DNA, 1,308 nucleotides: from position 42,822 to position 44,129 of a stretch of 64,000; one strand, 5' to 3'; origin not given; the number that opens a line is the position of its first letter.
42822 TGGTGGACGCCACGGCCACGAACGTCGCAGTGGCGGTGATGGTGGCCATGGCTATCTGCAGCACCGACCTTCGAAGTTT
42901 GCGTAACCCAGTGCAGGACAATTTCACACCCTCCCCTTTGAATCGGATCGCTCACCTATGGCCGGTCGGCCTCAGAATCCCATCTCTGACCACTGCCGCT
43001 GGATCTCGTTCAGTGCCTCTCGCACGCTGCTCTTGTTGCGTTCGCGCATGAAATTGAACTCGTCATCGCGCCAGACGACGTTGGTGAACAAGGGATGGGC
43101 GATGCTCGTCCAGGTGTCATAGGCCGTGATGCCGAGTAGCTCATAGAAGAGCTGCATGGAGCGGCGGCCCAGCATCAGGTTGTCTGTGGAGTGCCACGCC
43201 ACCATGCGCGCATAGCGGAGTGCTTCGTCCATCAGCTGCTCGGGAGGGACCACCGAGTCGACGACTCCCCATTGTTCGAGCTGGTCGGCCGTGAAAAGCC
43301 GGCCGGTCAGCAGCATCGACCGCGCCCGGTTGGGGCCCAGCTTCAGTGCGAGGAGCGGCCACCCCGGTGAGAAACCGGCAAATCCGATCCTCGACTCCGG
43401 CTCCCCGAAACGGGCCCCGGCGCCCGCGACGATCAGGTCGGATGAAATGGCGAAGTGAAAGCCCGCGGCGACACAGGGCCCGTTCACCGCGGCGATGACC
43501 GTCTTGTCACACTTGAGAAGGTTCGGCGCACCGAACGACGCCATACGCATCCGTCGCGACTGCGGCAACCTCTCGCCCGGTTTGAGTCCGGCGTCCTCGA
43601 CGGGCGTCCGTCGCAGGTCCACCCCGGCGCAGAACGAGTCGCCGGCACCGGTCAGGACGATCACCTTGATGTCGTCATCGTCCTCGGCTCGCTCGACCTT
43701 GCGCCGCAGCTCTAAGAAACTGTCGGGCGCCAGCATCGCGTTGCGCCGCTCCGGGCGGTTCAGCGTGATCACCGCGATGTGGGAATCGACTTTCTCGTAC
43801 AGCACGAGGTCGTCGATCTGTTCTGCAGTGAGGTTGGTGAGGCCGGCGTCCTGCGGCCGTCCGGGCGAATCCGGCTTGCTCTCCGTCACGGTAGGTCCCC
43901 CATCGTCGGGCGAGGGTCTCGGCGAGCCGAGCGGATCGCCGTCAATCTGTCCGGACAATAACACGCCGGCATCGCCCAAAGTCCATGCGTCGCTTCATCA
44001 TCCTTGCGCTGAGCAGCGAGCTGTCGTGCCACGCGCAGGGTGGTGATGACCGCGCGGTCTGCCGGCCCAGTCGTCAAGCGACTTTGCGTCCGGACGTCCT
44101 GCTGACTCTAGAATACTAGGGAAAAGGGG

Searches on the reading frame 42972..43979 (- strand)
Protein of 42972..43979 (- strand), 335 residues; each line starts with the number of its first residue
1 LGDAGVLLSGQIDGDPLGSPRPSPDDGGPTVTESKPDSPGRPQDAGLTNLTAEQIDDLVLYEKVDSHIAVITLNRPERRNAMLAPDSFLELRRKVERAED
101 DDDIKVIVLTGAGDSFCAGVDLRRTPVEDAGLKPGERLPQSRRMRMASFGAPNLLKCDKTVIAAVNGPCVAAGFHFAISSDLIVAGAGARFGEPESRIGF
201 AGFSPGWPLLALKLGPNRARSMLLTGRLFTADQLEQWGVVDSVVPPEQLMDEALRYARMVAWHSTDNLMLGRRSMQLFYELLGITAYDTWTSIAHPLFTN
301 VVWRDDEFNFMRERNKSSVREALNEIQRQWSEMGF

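Call 16: search_protein_families(library=pfam, proteins=[window:42972-43979:-], max_evalue=0.001)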
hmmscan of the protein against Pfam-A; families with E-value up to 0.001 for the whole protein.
window:42972-43979:- (335 aa): 2 families
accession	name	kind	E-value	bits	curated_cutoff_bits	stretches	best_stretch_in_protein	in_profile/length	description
PF00378.25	ECH_1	-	2e-41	142.4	27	1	66-268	4-198/251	Enoyl-CoA hydratase/isomerase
PF16113.10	ECH_2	-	5.8e-17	62.6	27.2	1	69-251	2-179/335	Enoyl-CoA hydratase/isomerase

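Call 76: search_protein_families(library=ncbifam, proteins=[window:42972-43979:-], max_evalue=0.00001)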
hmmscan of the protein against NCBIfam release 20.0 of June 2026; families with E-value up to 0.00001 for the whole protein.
window:42972-43979:- (335 aa): 70 families (the best 25 are shown)
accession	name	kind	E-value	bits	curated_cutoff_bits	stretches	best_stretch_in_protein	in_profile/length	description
NF051848.1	EnCoAHydtEchA19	equivalog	1.9e-43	148.9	400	1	65-275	7-212/258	enoyl-CoA hydratase EchA19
NF004840.0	PRK06190.1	equivalog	4.9e-42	144.3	253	1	57-271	4-209/260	enoyl-CoA hydratase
NF006128.0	PRK08272.1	subfamily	1.2e-40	139.6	257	2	150-323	124-291/308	crotonase/enoyl-CoA hydratase family protein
NF004857.0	PRK06210.1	equivalog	3.9e-40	138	341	1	56-263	7-216/275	enoyl-CoA hydratase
NF005073.0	PRK06495.1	subfamily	7.1e-40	136.9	296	1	62-278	8-214/257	enoyl-CoA hydratase/isomerase family protein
NF006699.0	PRK09245.1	subfamily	1.5e-38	132.6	354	1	59-275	5-220/266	crotonase/enoyl-CoA hydratase family protein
NF006140.0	PRK08290.1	subfamily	2.1e-38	132.2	280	1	55-286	6-248/292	enoyl-CoA hydratase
NF005864.0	PRK07799.1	equivalog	1.1e-33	116.6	316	1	64-261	14-206/266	crotonase/enoyl-CoA hydratase family protein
NF006107.0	PRK08258.1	equivalog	1.7e-33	116.1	330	1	62-261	21-217/277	enoyl-CoA hydratase family protein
NF006008.0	PRK08139.1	equivalog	3.3e-33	115.3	313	1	55-305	8-247/266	enoyl-CoA hydratase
NF046063.1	oxepin_alt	equivalog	4.7e-33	114.7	300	1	64-266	6-203/254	oxepin-CoA hydrolase, alternative type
NF006007.0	PRK08138.1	subfamily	8.2e-33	113.9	355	1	54-262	4-202/261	enoyl-CoA hydratase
NF006100.0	PRK08252.1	subfamily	1e-32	113.8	282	1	57-263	3-196/254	crotonase/enoyl-CoA hydratase family protein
NF006109.0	PRK08260.1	subfamily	1.2e-32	113.3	320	1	63-265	9-220/296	enoyl-CoA hydratase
NF004525.0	PRK05870.1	equivalog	1.5e-32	113.6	285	1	63-277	8-212/249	enoyl-CoA hydratase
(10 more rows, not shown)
